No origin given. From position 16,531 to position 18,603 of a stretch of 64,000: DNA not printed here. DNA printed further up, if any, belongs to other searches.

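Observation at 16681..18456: Unusual one-component architecture: CadC-type DNA-binding domain + alpha/beta hydrolase + apparently degenerate adenylyl-cyclase homology domain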

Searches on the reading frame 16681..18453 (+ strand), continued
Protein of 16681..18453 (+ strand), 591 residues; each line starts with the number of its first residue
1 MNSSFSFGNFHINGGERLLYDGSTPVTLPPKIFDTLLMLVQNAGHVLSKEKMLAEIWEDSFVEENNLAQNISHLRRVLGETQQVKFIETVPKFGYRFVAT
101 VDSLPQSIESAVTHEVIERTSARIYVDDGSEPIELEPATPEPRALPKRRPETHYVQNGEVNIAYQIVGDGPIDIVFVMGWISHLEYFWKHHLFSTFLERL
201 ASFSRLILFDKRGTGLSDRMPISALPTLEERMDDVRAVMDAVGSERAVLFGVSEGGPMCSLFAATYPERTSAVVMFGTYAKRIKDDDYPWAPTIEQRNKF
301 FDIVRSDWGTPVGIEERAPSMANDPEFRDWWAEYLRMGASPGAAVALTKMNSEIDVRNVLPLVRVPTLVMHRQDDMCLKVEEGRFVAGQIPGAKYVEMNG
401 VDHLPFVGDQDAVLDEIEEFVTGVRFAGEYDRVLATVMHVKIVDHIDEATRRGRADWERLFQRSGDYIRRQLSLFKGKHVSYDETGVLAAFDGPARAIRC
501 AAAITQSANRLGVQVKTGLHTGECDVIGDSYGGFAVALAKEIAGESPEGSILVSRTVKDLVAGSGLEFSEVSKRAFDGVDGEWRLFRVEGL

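Call 30: search_protein_families(library=pfam, proteins=[P0131, P0132, P0138, P0150, P0156, P0153, P0197, P0121, P0124, P0165], max_evalue=0.001)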
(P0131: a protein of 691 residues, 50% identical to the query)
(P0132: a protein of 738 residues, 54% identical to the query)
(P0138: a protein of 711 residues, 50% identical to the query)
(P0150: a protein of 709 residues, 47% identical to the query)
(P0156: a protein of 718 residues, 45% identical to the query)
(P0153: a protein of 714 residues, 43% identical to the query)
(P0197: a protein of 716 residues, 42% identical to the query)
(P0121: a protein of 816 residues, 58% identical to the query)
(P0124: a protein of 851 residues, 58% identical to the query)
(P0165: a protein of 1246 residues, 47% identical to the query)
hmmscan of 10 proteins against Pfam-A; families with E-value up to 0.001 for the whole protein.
P0131 (691 aa): 3 families
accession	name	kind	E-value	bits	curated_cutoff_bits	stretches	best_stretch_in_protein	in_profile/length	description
PF03704.23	BTAD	-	3.2e-17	63.7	22.1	1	107-228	21-142/146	Bacterial transcriptional activator domain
PF00561.26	Abhydrolase_1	-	6.2e-11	42.9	25.8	1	303-504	28-241/245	alpha/beta hydrolase fold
PF12146.15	Hydrolase_4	-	6.1e-09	36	27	1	286-502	14-233/239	Serine aminopeptidase, S33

P0132 (738 aa): 5 families
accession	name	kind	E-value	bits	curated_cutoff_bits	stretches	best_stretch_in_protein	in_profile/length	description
PF00069.31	Pkinase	-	2.2e-44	152.3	31.7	1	24-277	3-259/263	Protein kinase domain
PF07714.23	PK_Tyr_Ser-Thr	-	1.4e-33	116.7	23.1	1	47-269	30-249/258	Protein tyrosine and serine/threonine kinase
PF00561.26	Abhydrolase_1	-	7.6e-10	39.3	25.8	1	327-555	3-239/245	alpha/beta hydrolase fold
PF12146.15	Hydrolase_4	-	2.1e-09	37.5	27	1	360-543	35-219/239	Serine aminopeptidase, S33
PF01636.29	APH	-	1.6e-05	25.2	23.2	1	34-135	11-105/239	Phosphotransferase enzyme family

P0138 (711 aa): 4 families
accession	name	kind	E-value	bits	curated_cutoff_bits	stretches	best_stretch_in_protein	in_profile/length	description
PF03704.23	BTAD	-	3.5e-45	154.4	22.1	1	94-236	1-146/146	Bacterial transcriptional activator domain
PF00561.26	Abhydrolase_1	-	9.1e-15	55.4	25.8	1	285-517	3-244/245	alpha/beta hydrolase fold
PF12146.15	Hydrolase_4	-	1.6e-10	41.2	27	1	317-513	34-234/239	Serine aminopeptidase, S33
PF00486.34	Trans_reg_C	-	3.1e-09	37.2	26.2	1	22-86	7-76/77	Transcriptional regulatory protein, C terminal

P0150 (709 aa): 5 families
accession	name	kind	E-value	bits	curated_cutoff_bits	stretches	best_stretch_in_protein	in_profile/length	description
PF00561.26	Abhydrolase_1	-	8.6e-16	58.8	25.8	1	296-524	3-240/245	alpha/beta hydrolase fold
PF12697.13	Abhydrolase_6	-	1.1e-14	56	26.3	1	296-526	1-208/217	Alpha/beta hydrolase family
PF12146.15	Hydrolase_4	-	1.8e-12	47.5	27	1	328-522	34-232/239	Serine aminopeptidase, S33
PF03704.23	BTAD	-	2.1e-07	31.8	22.1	1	121-240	24-140/146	Bacterial transcriptional activator domain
PF14559.12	TPR_19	-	0.00081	20.1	25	0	176-218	4-46/68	Tetratricopeptide repeat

P0156 (718 aa): 5 families
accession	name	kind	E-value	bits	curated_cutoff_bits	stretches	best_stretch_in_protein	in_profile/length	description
PF03704.23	BTAD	-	1.4e-22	81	22.1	1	110-256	1-146/146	Bacterial transcriptional activator domain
PF00211.25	Guanylate_cyc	-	3.3e-11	43.5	21.9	1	562-715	9-181/183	Adenylate and Guanylate cyclase catalytic domain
PF12146.15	Hydrolase_4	-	2.7e-10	40.4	27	1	319-519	20-219/239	Serine aminopeptidase, S33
PF00561.26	Abhydrolase_1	-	1.3e-08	35.3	25.8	1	316-530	18-238/245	alpha/beta hydrolase fold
PF00486.34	Trans_reg_C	-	4.2e-05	24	26.2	1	42-92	11-60/77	Transcriptional regulatory protein, C terminal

P0153 (714 aa): 5 families
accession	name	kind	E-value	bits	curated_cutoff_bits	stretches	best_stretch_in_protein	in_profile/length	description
PF03704.23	BTAD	-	2.4e-27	96.5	22.1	1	109-239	21-146/146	Bacterial transcriptional activator domain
PF00561.26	Abhydrolase_1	-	1.4e-13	51.6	25.8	1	330-528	28-239/245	alpha/beta hydrolase fold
PF12697.13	Abhydrolase_6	-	3.3e-11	44.7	26.3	1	312-539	12-216/217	Alpha/beta hydrolase family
PF12146.15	Hydrolase_4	-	3.4e-09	36.8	27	1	331-516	33-219/239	Serine aminopeptidase, S33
PF00486.34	Trans_reg_C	-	0.00084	19.8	26.2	0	24-80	6-61/77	Transcriptional regulatory protein, C terminal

P0197 (716 aa): 5 families
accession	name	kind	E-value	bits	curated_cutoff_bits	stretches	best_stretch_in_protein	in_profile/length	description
PF03704.23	BTAD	-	4.4e-49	167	22.1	1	106-251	1-146/146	Bacterial transcriptional activator domain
PF00561.26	Abhydrolase_1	-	2.8e-15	57.1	25.8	1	325-526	28-238/245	alpha/beta hydrolase fold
PF00486.34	Trans_reg_C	-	5.5e-14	52.4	26.2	1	32-99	8-77/77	Transcriptional regulatory protein, C terminal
PF12146.15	Hydrolase_4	-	2.6e-12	47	27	1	328-527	35-233/239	Serine aminopeptidase, S33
PF13428.12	TPR_14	-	0.00016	22.5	23.5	0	118-145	8-35/44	Tetratricopeptide repeat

P0121 (816 aa): 7 families
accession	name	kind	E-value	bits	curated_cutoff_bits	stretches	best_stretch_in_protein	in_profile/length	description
PF00069.31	Pkinase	-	1.8e-42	146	31.7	1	9-255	1-256/263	Protein kinase domain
PF07714.23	PK_Tyr_Ser-Thr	-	4.1e-27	95.6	23.1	1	11-251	3-249/258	Protein tyrosine and serine/threonine kinase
PF00486.34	Trans_reg_C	-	3.3e-17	62.7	26.2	1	301-374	1-76/77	Transcriptional regulatory protein, C terminal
PF00561.26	Abhydrolase_1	-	1.6e-15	57.9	25.8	1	421-653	3-241/245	alpha/beta hydrolase fold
PF12146.15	Hydrolase_4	-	2.3e-09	37.4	27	1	453-635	34-215/239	Serine aminopeptidase, S33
PF01636.29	APH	-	7.2e-09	36.2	23.2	0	108-148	166-207/239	Phosphotransferase enzyme family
PF03109.22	ABC1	-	2.7e-07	30.4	22.9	1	42-142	114-218/244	ABC1 atypical kinase-like domain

P0124 (851 aa): 7 families
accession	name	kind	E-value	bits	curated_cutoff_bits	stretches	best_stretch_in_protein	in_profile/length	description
PF00069.31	Pkinase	-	1.7e-50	172.3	31.7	1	79-340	1-257/263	Protein kinase domain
PF07714.23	PK_Tyr_Ser-Thr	-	1.7e-35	123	23.1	1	81-342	3-256/258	Protein tyrosine and serine/threonine kinase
PF00561.26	Abhydrolase_1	-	1.1e-14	55.2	25.8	1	430-649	17-242/245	alpha/beta hydrolase fold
PF12146.15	Hydrolase_4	-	5.2e-11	42.7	27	1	447-645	33-232/239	Serine aminopeptidase, S33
PF12697.13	Abhydrolase_6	-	1.8e-10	42.3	26.3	1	421-657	6-216/217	Alpha/beta hydrolase family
PF01636.29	APH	-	3.5e-08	33.9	23.2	1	195-224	168-198/239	Phosphotransferase enzyme family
PF03109.22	ABC1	-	9.7e-05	22.1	22.9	1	139-225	129-216/244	ABC1 atypical kinase-like domain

P0165 (1246 aa): 6 families
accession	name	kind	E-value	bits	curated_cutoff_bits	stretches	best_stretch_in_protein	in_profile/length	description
PF13191.12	AAA_16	-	1.8e-20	74.5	32.6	1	18-158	2-167/167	AAA ATPase domain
PF00561.26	Abhydrolase_1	-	5.7e-14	52.8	25.8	1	830-988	3-152/245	alpha/beta hydrolase fold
PF12146.15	Hydrolase_4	-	9.1e-11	42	27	1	861-1044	33-218/239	Serine aminopeptidase, S33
PF00211.25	Guanylate_cyc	-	1.1e-06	28.8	21.9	1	1090-1236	10-175/183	Adenylate and Guanylate cyclase catalytic domain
PF13401.12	AAA_22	-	2.3e-06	28.4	27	1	41-152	6-109/130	AAA domain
PF13424.12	TPR_12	-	1.5e-05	25.6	30.1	0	515-559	4-50/77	Tetratricopeptide repeat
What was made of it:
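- On Class III nucleotidyl cyclase (catalytically competent): Relatives that keep the catalytic residues are hit (P0156, P0165; call 30).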

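Call 31: find_encoding_contigs(protein=P0003, flank=6000, max_places=2)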
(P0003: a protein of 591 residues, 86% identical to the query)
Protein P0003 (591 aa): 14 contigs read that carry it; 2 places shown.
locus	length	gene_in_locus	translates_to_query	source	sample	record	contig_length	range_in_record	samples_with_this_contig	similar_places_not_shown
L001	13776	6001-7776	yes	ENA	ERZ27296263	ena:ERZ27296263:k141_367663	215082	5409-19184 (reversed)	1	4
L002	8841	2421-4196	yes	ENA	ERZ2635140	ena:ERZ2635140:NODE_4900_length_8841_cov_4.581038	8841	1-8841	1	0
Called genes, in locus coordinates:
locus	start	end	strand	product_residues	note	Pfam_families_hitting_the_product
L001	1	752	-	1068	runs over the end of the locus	PF13583:Reprolysin_4, PF13688:Reprolysin_5, PF13574:Reprolysin_2, PF13582:Reprolysin_3, PF03160:Calx-beta, PF00963:Cohesin, PF13620:CarboxypepD_reg, PF17210:SdrD_B (faint)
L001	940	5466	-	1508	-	-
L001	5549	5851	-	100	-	-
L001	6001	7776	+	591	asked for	PF00486:Trans_reg_C, PF00561:Abhydrolase_1, PF12146:Hydrolase_4, PF12697:Abhydrolase_6 (weak)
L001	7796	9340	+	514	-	PF00144:Beta-lactamase, PF11954:DUF3471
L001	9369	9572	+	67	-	PF15919:HicB_lk_antitox, PF21748:UPF0150 (weak)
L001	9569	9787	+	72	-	PF07927:HicA_toxin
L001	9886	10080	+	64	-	-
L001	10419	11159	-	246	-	PF01063:Aminotran_4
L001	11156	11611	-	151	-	-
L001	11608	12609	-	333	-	PF12146:Hydrolase_4, PF00561:Abhydrolase_1, PF12697:Abhydrolase_6, PF00561:Abhydrolase_1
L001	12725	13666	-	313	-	PF01509:TruB_N, PF16198:TruB_C_2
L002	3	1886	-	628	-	?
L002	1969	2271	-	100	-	-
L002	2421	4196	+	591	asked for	PF00486:Trans_reg_C, PF00561:Abhydrolase_1, PF12146:Hydrolase_4, PF12697:Abhydrolase_6 (weak)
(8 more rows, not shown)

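Call 32: find_encoding_contigs(protein=P0020, flank=6000, max_places=2)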
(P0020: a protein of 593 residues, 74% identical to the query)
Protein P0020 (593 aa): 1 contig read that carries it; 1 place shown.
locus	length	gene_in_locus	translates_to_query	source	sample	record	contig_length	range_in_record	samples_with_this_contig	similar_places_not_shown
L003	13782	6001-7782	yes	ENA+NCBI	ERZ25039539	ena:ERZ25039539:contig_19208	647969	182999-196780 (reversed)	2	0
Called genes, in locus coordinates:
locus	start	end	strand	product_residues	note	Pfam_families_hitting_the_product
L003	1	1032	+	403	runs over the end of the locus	-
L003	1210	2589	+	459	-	-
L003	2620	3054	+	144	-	-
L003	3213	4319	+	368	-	PF03706:LPG_synthase_TM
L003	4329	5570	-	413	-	PF01839:FG-GAP (faint), PF13517:FG-GAP_3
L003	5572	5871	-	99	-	-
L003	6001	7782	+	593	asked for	PF00486:Trans_reg_C, PF00561:Abhydrolase_1, PF12697:Abhydrolase_6, PF12146:Hydrolase_4 (weak)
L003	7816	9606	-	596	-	PF03600:CitMHS, PF02080:TrkA_C, PF00939:Na_sulph_symp (weak), PF03600:CitMHS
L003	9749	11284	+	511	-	PF00144:Beta-lactamase, PF11954:DUF3471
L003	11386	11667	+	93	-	-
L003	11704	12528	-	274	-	PF01063:Aminotran_4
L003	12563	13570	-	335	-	PF12146:Hydrolase_4, PF00561:Abhydrolase_1, PF12697:Abhydrolase_6, PF00561:Abhydrolase_1 (weak)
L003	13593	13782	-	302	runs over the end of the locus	PF01509:TruB_N, PF16198:TruB_C_2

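Call 33: find_encoding_contigs(protein=P0091, flank=6000, max_places=2)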
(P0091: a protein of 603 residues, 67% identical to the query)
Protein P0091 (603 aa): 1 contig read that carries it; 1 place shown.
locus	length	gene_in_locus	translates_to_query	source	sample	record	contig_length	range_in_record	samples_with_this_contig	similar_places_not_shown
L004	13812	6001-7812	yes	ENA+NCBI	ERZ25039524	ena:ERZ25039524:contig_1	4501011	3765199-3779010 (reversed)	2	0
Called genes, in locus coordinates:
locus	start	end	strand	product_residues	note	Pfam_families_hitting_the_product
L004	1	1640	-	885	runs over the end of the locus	-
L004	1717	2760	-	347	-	-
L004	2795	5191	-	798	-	PF12951:PATR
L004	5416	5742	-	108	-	-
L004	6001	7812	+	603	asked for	PF00486:Trans_reg_C, PF00561:Abhydrolase_1, PF12697:Abhydrolase_6, PF12146:Hydrolase_4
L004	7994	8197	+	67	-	PF15919:HicB_lk_antitox, PF21748:UPF0150 (weak)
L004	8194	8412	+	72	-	PF07927:HicA_toxin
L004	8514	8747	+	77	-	-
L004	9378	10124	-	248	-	PF01063:Aminotran_4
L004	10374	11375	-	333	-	PF12146:Hydrolase_4, PF00561:Abhydrolase_1, PF12697:Abhydrolase_6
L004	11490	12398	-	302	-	PF01509:TruB_N, PF16198:TruB_C_2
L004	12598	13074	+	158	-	PF21982:RecX_HTH1 (weak), PF02631:RecX_HTH2, PF21981:RecX_HTH3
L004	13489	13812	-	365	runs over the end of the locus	PF14684:Tricorn_C1, PF17820:PDZ_6 (weak), PF14685:PDZ_Tricorn (weak), PF03572:Peptidase_S41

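Call 34: find_related_loci(query=A1, collection=genome_contigs, flank=8000)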
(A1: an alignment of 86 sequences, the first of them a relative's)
Query A1 (591 aa) in genome_contigs; peptide patterns used: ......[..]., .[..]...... (x = any residue, [..] = any of these).
599 stretches matched a pattern (row limit reached: there are more); 573 encode a relative of the query (tblastn E <= 1e-3); the best 80 are kept; 80 distinct loci.
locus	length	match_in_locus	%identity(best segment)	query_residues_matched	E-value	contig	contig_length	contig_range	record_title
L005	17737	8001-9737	71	5-588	0e+0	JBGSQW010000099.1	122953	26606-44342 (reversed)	MAG: Pyrinomonadaceae bacterium isolate JTS-AC342 k141_3200967, whole genome shotgun sequence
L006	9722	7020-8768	71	2-589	0e+0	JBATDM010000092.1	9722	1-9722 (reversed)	MAG: Pyrinomonadaceae bacterium isolate MFD10475_ilm_asm_bin22 k127_18876, whole genome shotgun sequence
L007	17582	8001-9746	70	5-588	0e+0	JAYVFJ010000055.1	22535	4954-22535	MAG: Chloracidobacterium sp. isolate GL44_Down_metabinner_2 GL44_Down_metabinner_2_54, whole genome shotgun sequence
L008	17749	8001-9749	70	5-589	0e+0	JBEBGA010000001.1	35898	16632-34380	MAG: Pyrinomonadaceae bacterium isolate ASF_10 NODE_424_length_35898_cov_3.252158, whole genome shotgun sequence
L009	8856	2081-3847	69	5-588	0e+0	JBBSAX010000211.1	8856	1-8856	MAG: Pyrinomonadales bacterium isolate La6_metabat2.050 La6_metabat2.050_K_828060_L_8856_cov_25.3336, whole genome shotg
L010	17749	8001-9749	69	5-588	0e+0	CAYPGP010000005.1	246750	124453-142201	MAG TPA_asm: uncultured Chloracidobacterium sp. isolate binchicken_co105_75 genome assembly, contig: NODE_41_length_2467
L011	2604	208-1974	70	5-589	0e+0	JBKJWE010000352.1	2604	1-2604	MAG: Nitrospiraceae bacterium isolate swi_bin.129 k127_2217207, whole genome shotgun sequence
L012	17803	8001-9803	67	1-588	0e+0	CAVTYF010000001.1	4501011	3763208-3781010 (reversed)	MAG: uncultured Acidobacteriota bacterium isolate MFD04651.bin.2.34 genome assembly, contig: contig_1, whole genome shot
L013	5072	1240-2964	68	3-588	0e+0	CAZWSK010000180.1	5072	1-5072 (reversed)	MAG TPA_asm: uncultured Chloracidobacterium sp. isolate binchicken_co179_82 genome assembly, contig: NODE_26408_length_5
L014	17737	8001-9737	69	5-589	0e+0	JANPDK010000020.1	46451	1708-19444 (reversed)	MAG: Acidobacteriota bacterium isolate VAR_78_metabat_396_sub VAR_78_k141_3336687, whole genome shotgun sequence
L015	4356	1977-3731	72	5-586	0e+0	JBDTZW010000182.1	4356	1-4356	MAG: Acidobacteriota bacterium isolate cluster4_bin.176 NODE_89209_length_4356_cov_16.980935, whole genome shotgun seque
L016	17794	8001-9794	66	5-589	0e+0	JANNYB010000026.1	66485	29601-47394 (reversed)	MAG: Acidobacteriota bacterium isolate VAR_34_metabat_1 VAR_34_k141_2486620, whole genome shotgun sequence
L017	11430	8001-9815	66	1-589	0e+0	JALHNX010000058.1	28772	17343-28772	MAG: Pyrinomonadaceae bacterium isolate Bin_76_1 c_000000007121, whole genome shotgun sequence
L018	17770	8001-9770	65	2-589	0e+0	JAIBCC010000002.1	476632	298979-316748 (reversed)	MAG: Pyrinomonadaceae bacterium isolate SSF56 NODE_76_length_476632_cov_28.883993, whole genome shotgun sequence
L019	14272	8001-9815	65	5-589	0e+0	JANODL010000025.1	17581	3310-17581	MAG: Acidobacteriota bacterium isolate VAR_17_metabat_128 VAR_17_k141_3772525, whole genome shotgun sequence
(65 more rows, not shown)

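Call 38: predict_structure(alignment_id=A1)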
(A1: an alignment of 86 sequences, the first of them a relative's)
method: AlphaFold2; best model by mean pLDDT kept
length: 591 residues; sequences in the alignment: 86
mean_pLDDT: 84.9   pTM: 0.71
mean pLDDT of the five models: 84.9, 84.8, 84.7, 82.3, 80.2
residues with pLDDT >= 90: 310; 70-90: 202; 50-70: 31; < 50: 48
segments of 3 or more residues with pLDDT < 50: 106-146, 212-215
pLDDT, mean of each block of 10 residues (from residue 1): 84 91 91 96 94 79 78 96 93 94 60 31 39 44 52 81 88 85 81 93 92 50 71 91 95 92 93 95 88 88 86 92 95 81 78 88 95 95 97 97 95 95 68 91 89 88 90 87 89 92 94 95 84 91 95 92 84 90 92 68
secondary structure, 60 per line:
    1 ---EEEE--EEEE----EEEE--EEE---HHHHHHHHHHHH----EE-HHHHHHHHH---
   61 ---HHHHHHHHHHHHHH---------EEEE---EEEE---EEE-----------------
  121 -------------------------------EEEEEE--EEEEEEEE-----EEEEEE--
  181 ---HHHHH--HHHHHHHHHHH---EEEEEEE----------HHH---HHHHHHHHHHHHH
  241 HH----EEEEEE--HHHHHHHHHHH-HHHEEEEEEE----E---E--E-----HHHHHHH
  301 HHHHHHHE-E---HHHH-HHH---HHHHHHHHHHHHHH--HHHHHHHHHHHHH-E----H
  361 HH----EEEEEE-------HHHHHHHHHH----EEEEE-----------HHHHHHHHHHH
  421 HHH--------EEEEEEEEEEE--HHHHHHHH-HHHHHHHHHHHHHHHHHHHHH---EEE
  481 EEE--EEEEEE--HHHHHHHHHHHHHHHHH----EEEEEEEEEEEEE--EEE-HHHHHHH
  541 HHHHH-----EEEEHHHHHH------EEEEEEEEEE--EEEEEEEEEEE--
elements in order: E4-7 E10-13 E18-21 E24-26 H30-41 H49-57 H64-77 E87-90 E94-97 E101-103 E152-157 E160-167 E173-178 H184-188 H191-201 E205-211 H228-242 E247-252 H255-265 E270-276 H294-307 H314-317 H325-338 H341-353 E367-372 H380-389 E394-398 H410-423 E432-442 H445-452 H454-474 E478-483 E486-491 H494-510 E515-527 E530-532 H534-545 E551-554 H555-560 E567-576 E579-589
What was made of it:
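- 16996..17118 (+): Disordered, poorly conserved linker, aa 106-146. There is no transmembrane segment. pLDDT <50 (call 38).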
